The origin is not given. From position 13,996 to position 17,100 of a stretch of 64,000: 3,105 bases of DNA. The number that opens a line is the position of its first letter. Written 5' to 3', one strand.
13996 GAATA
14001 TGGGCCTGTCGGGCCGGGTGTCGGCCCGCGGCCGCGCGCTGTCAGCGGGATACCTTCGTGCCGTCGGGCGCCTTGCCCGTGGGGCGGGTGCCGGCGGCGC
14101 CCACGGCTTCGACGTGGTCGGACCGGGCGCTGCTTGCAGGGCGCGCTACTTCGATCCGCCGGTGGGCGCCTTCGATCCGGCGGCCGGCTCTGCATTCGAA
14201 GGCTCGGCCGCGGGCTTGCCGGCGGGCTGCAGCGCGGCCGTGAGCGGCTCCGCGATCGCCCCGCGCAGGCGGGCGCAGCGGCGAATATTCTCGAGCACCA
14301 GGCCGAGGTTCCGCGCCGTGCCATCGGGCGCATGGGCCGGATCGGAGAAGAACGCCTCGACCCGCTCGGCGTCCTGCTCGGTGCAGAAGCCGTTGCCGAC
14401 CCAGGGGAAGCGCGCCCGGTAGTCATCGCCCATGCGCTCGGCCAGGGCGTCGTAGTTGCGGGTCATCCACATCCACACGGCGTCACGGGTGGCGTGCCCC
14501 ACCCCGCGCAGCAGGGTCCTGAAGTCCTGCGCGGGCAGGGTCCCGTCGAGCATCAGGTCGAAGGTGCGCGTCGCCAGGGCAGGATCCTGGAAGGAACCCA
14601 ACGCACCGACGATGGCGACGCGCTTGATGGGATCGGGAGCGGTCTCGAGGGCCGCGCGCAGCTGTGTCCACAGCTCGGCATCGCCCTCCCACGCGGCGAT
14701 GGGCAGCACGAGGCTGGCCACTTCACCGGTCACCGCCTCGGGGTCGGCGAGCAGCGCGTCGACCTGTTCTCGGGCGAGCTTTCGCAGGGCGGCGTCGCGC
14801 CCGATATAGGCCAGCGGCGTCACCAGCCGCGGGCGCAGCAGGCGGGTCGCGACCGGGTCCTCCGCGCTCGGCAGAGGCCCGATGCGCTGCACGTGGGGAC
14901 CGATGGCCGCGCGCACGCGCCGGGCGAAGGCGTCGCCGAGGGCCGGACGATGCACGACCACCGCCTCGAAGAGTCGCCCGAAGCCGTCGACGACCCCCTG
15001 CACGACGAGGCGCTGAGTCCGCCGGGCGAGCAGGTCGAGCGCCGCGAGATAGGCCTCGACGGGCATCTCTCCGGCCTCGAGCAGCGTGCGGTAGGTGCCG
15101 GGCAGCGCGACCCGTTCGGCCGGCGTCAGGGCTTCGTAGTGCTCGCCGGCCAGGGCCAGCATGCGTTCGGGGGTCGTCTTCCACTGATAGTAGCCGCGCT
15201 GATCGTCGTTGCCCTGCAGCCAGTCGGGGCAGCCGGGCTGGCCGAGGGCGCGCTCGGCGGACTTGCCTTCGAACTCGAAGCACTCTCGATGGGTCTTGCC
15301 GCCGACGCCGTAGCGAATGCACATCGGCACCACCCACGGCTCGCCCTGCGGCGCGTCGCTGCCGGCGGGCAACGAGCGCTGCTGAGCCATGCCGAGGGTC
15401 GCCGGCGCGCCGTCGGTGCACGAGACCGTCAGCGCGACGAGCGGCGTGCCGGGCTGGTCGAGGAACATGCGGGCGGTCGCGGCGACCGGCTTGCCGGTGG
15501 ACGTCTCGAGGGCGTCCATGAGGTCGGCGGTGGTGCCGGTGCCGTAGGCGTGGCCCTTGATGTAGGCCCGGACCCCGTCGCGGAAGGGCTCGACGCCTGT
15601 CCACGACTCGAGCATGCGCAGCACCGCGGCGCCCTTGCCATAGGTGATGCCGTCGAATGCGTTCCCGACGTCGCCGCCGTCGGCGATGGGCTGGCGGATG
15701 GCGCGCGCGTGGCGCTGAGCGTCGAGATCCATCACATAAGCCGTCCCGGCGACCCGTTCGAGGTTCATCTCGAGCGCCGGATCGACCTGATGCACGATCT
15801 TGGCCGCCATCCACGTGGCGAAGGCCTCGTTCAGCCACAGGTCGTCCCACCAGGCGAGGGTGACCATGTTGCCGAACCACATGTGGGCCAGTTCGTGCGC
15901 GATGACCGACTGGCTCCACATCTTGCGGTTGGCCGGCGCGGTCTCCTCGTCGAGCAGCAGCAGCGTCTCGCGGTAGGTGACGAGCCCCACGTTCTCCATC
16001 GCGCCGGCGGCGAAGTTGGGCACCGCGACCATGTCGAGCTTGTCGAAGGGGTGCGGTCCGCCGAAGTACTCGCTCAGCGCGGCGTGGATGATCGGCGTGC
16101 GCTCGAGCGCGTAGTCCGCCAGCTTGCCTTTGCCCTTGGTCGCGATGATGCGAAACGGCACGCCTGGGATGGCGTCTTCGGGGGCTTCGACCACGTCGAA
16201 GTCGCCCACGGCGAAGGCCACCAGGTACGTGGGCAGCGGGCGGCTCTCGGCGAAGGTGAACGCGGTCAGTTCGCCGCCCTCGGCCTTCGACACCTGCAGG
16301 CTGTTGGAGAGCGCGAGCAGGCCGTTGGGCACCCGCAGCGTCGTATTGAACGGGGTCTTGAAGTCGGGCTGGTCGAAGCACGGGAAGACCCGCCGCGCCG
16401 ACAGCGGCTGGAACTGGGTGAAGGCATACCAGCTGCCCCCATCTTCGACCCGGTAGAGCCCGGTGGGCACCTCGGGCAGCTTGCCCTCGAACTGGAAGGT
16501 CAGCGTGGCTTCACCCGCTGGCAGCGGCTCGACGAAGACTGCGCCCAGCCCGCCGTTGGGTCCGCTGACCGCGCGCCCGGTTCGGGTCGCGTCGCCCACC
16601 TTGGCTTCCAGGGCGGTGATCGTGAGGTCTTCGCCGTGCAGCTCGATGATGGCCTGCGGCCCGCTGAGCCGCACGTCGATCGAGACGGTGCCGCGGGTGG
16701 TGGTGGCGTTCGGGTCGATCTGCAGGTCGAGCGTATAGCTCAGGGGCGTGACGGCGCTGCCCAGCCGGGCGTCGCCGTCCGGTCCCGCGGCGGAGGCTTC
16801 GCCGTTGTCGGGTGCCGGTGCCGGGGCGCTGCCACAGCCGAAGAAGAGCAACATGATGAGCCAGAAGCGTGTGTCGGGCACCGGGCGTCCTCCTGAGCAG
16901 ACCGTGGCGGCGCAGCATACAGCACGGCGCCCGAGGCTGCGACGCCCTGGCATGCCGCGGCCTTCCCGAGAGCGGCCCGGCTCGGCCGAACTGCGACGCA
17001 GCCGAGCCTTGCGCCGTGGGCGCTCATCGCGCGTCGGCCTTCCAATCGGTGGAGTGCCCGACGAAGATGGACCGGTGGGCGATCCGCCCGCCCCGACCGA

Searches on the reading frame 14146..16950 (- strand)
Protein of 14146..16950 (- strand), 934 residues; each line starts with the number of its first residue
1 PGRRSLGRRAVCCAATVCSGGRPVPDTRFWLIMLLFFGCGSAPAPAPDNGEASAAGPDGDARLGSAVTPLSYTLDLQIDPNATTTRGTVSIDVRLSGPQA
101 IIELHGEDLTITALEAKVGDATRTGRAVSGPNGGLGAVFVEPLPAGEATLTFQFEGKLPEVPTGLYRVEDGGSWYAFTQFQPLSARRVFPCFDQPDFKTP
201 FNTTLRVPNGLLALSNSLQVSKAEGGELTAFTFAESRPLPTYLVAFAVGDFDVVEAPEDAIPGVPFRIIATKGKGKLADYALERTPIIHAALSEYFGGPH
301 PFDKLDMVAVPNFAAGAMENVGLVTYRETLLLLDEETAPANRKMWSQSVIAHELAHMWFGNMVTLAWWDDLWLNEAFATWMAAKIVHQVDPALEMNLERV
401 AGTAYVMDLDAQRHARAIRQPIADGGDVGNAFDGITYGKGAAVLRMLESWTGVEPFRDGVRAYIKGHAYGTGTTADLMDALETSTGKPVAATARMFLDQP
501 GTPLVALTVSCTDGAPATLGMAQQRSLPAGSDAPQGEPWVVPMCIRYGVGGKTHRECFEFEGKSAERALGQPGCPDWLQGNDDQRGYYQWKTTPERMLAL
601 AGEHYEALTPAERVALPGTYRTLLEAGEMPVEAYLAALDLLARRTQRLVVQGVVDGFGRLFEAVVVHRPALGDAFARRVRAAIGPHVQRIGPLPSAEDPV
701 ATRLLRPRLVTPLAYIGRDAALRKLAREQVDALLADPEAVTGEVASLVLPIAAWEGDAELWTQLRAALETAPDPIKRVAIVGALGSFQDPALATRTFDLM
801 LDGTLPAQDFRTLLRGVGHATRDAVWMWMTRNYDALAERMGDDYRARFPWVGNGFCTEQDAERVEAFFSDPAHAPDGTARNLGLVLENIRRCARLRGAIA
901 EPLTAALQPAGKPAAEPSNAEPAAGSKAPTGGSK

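Call 66: search_protein_families(library=pfam, proteins=[window:14146-16950:-], max_evalue=0.0001)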
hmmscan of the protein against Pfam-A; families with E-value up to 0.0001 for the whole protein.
window:14146-16950:- (934 aa): 3 families
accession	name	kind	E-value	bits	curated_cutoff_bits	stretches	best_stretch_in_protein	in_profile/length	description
PF01433.26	Peptidase_M1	-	1.4e-64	218.2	27.7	1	280-491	1-213/218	Peptidase family M1 domain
PF11838.14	ERAP1_C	-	2e-45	156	38.2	1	577-891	1-318/318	ERAP1-like C-terminal domain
PF17900.6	Peptidase_M1_N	-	2.6e-31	109.6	25.8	1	69-243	2-186/186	Peptidase M1 N-terminal domain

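Call 82: search_protein_families(library=padloc, proteins=[window:14149-16950:-], max_evalue=0.00001)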
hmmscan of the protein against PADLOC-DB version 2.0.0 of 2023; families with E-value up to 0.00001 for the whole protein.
window:14149-16950:- (934 aa): 0 families
